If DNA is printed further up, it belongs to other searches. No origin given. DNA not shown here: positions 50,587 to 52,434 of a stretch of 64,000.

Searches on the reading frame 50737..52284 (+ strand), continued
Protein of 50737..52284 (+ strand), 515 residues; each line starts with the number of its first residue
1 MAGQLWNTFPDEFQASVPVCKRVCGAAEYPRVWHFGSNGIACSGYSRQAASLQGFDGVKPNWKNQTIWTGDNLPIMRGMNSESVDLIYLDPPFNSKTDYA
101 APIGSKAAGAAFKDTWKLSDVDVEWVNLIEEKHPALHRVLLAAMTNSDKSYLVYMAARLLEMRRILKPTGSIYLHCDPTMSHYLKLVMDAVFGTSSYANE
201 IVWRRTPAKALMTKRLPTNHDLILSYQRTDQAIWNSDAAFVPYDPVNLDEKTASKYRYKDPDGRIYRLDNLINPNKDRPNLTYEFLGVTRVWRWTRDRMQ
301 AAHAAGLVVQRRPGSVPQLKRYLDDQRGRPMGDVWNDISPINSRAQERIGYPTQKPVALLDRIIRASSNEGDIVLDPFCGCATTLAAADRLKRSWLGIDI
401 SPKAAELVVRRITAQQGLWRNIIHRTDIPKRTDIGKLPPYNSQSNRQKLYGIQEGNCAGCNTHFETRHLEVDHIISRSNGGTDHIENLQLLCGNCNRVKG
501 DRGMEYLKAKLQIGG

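Call 109: search_protein_families(library=pfam, proteins=[L075:5989-7641:+, L068:3098-4882:+, L095:3287-4939:+, L059:3965-5560:+, L102:1782-3389:+, L078:2358-3968:+, L055:5995-7200:+, L035:5968-7656:+, L082:5959-7614:+], max_evalue=0.001)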
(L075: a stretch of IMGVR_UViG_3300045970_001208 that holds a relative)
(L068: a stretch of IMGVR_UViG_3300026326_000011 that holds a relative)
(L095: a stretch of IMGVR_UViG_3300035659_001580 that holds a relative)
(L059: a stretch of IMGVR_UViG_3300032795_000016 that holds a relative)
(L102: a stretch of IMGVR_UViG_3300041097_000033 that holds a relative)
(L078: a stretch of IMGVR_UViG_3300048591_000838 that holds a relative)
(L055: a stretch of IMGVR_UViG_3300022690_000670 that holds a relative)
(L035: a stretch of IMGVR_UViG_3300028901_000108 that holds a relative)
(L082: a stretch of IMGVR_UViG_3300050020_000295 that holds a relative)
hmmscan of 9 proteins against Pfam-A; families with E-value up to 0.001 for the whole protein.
L075:5989-7641:+ (551 aa): 4 families
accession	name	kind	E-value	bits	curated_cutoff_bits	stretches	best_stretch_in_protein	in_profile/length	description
PF01555.25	N6_N4_Mtase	-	3.1e-42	145.4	26.7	1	23-349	1-212/221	DNA methylase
PF22722.2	NA-iREase1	-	4.5e-08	33.5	27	1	406-481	17-90/106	NACHT-associated inactive Restriction Endonuclease 1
PF04471.18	Mrr_cat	-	2.2e-06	28.2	21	1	409-481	29-99/115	Restriction endonuclease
PF13847.12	Methyltransf_31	-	0.00063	19.9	27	0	317-370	2-58/145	Methyltransferase domain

L068:3098-4882:+ (595 aa): 4 families
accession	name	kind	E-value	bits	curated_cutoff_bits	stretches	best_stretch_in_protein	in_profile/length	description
PF01555.25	N6_N4_Mtase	-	7.2e-37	127.9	26.7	1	60-385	1-211/221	DNA methylase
PF04471.18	Mrr_cat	-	2.5e-07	31.3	21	1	431-517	10-99/115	Restriction endonuclease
PF22722.2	NA-iREase1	-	3.1e-07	30.8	27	1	447-517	20-90/106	NACHT-associated inactive Restriction Endonuclease 1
PF03602.21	Cons_hypoth95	-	0.00069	19.8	24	0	43-78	96-132/182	Conserved hypothetical protein 95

L095:3287-4939:+ (551 aa): 3 families
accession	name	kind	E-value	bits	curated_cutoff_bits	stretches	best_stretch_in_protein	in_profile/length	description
PF01555.25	N6_N4_Mtase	-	2.9e-45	155.3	26.7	1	28-356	1-216/221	DNA methylase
PF22722.2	NA-iREase1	-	2.7e-11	43.8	27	1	411-510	18-106/106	NACHT-associated inactive Restriction Endonuclease 1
PF04471.18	Mrr_cat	-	2.2e-08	34.6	21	1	412-484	28-99/115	Restriction endonuclease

L059:3965-5560:+ (532 aa): 3 families
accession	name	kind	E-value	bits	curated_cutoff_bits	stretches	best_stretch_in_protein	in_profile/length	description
PF01555.25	N6_N4_Mtase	-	6e-42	144.5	26.7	1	22-351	1-220/221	DNA methylase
PF22722.2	NA-iREase1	-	1.3e-07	32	27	1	402-473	19-89/106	NACHT-associated inactive Restriction Endonuclease 1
PF04471.18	Mrr_cat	-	2.1e-06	28.2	21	1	382-473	5-98/115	Restriction endonuclease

L102:1782-3389:+ (536 aa): 3 families
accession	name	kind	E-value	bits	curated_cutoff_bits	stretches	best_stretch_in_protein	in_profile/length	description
PF01555.25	N6_N4_Mtase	-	1.3e-44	153.3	26.7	1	25-350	1-214/221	DNA methylase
PF04471.18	Mrr_cat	-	2e-08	34.8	21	1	387-476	5-97/115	Restriction endonuclease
PF22722.2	NA-iREase1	-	2.4e-08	34.3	27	1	409-476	21-88/106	NACHT-associated inactive Restriction Endonuclease 1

L078:2358-3968:+ (537 aa): 3 families
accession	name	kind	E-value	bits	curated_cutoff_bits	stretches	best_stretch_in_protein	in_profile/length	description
PF01555.25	N6_N4_Mtase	-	2.1e-38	132.9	26.7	1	21-366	1-219/221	DNA methylase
PF22722.2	NA-iREase1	-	3.8e-08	33.7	27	1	404-497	4-90/106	NACHT-associated inactive Restriction Endonuclease 1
PF02086.21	MethyltransfD12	-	0.00013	22.2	22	0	15-47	170-205/253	D12 class N6 adenine-specific DNA methyltransferase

L055:5995-7200:+ (402 aa): 5 families
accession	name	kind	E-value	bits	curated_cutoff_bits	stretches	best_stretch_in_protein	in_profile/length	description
PF01555.25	N6_N4_Mtase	-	1.2e-48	166.4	26.7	1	24-297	1-220/221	DNA methylase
PF14279.12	HNH_5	-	2.4e-13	50.2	27.5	1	339-386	1-48/56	HNH endonuclease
PF01844.29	HNH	-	4.6e-13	49.5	21.4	1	339-384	1-47/47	HNH endonuclease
PF13395.12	HNH_4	-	6.1e-05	23.3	22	1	350-384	17-51/54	HNH endonuclease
PF03602.21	Cons_hypoth95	-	0.00072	19.7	24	0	14-39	102-129/182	Conserved hypothetical protein 95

L035:5968-7656:+ (563 aa): 6 families
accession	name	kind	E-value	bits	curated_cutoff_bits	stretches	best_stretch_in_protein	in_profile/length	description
PF01555.25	N6_N4_Mtase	-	5.6e-45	154.4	26.7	1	33-367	1-219/221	DNA methylase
PF22722.2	NA-iREase1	-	4.6e-06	27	27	1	420-523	18-105/106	NACHT-associated inactive Restriction Endonuclease 1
PF04471.18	Mrr_cat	-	4.1e-05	24.1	21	1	402-494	5-99/115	Restriction endonuclease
PF13847.12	Methyltransf_31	-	0.00014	22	27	0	328-379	2-56/145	Methyltransferase domain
PF03602.21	Cons_hypoth95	-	0.00025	21.2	24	0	13-52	93-133/182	Conserved hypothetical protein 95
PF02086.21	MethyltransfD12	-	0.00052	20.3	22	0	22-50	167-193/253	D12 class N6 adenine-specific DNA methyltransferase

L082:5959-7614:+ (552 aa): 4 families
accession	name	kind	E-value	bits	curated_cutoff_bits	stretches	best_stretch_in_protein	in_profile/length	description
PF01555.25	N6_N4_Mtase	-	3.1e-45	155.3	26.7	1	33-356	1-212/221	DNA methylase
PF04471.18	Mrr_cat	-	1.1e-07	32.4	21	1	414-492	24-101/115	Restriction endonuclease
PF22722.2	NA-iREase1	-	3.5e-06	27.4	27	1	419-515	20-105/106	NACHT-associated inactive Restriction Endonuclease 1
PF02086.21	MethyltransfD12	-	5.1e-05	23.6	22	0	27-52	172-195/253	D12 class N6 adenine-specific DNA methyltransferase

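Call 110: search_protein_families(library=pfam, proteins=[L026:7989-8954:-, L033:5929-6054:+], max_evalue=1)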
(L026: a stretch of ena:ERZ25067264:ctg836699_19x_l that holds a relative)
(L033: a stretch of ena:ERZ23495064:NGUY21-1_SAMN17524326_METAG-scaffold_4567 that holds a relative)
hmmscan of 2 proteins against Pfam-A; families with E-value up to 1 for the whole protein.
L026:7989-8954:- (321 aa): 2 families
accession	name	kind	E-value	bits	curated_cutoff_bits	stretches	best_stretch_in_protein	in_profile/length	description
PF12762.13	DDE_Tnp_IS1595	-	1.7e-39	135.7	27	1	140-278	3-149/153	ISXO2-like transposase domain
PF12760.12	Zn_ribbon_IS1595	-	0.0032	17.8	25.4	1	24-69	1-44/46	Transposase zinc-ribbon domain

L033:5929-6054:+ (42 aa): 0 families
